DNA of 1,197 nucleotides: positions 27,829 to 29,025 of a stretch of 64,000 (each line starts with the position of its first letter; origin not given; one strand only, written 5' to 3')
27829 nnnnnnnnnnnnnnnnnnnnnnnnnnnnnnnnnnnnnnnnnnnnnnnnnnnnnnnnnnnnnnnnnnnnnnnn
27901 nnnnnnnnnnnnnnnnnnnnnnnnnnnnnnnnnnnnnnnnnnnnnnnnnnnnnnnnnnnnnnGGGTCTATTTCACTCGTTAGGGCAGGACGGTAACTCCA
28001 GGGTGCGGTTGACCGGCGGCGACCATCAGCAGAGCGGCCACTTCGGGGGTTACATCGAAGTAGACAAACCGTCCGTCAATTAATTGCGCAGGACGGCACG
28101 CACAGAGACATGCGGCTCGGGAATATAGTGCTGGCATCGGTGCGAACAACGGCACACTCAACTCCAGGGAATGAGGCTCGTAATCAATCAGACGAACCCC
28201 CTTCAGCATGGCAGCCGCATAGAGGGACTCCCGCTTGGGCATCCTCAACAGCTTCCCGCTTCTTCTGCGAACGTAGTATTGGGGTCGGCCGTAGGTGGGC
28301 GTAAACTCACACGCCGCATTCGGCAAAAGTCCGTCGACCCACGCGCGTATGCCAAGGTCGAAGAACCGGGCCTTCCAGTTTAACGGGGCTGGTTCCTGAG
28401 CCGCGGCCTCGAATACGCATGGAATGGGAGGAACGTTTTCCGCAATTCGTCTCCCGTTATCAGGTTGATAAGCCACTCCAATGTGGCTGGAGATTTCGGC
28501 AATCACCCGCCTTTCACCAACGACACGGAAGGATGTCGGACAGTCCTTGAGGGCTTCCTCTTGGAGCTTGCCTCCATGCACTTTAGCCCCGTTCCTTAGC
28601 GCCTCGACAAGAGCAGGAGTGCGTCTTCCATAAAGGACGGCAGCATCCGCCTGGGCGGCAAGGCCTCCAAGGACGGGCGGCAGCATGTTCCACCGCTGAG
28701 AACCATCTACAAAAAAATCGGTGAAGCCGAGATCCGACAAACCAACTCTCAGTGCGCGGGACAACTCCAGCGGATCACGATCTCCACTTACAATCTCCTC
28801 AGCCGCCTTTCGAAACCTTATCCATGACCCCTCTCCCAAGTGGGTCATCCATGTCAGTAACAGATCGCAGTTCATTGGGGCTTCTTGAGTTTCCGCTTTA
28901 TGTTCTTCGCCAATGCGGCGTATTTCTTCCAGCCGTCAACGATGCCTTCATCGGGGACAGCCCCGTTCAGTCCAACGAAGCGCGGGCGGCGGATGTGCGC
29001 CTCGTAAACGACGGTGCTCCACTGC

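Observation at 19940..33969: Seven-gene coupled operon: C5-methyltransferase → 1015-aa → 298-aa → 1843-aa helicase/DUF1998 (Druantia type II-like DruM-F-G-E) extended by RecB-like nuclease → Vsr → PUA/EVE-HNH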

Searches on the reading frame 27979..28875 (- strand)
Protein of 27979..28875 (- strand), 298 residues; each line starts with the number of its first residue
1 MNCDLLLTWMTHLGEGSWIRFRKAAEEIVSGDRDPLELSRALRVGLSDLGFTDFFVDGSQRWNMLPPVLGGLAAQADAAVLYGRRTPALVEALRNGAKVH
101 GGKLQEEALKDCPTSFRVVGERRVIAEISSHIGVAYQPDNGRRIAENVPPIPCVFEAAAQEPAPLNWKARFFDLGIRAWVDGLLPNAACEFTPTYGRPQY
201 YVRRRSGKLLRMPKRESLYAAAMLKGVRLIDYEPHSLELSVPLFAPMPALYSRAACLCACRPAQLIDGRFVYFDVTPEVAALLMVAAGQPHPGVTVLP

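Call 3: search_protein_families(library=pfam, proteins=[window:27979-28875:-], max_evalue=0.01)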
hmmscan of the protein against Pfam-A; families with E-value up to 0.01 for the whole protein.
window:27979-28875:- (298 aa): 0 families

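Call 4: search_protein_families(library=padloc, proteins=[window:27979-28875:-], max_evalue=0.01)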
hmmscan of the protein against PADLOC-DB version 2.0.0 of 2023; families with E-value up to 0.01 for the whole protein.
window:27979-28875:- (298 aa): 4 families
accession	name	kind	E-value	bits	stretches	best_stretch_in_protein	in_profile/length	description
PDLC00057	DruL4|DruL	-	1.6e-20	71.7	1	2-281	2-295/309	Unknown function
PDLC00023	DruF2|DruF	-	1.1e-15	54.8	1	59-283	768-1005/1011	Unknown function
PDLC00016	DruF2|DruF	-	6.8e-11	38.9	1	60-266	789-999/1030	Unknown function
PDLC00056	DruL4|DruL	-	3.3e-06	24.1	1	44-260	47-276/330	Unknown function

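Call 20: search_protein_families(library=ncbifam, proteins=[window:27979-28875:-], max_evalue=0.01)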
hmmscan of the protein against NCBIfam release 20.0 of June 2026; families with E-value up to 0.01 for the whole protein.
window:27979-28875:- (298 aa): 0 families

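Call 56: search_solved_structures(query=A5, max_evalue=10)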
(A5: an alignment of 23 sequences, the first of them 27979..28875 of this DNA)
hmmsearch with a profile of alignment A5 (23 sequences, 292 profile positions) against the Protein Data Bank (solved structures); distinct sequences matched with E-value up to 10: 0.
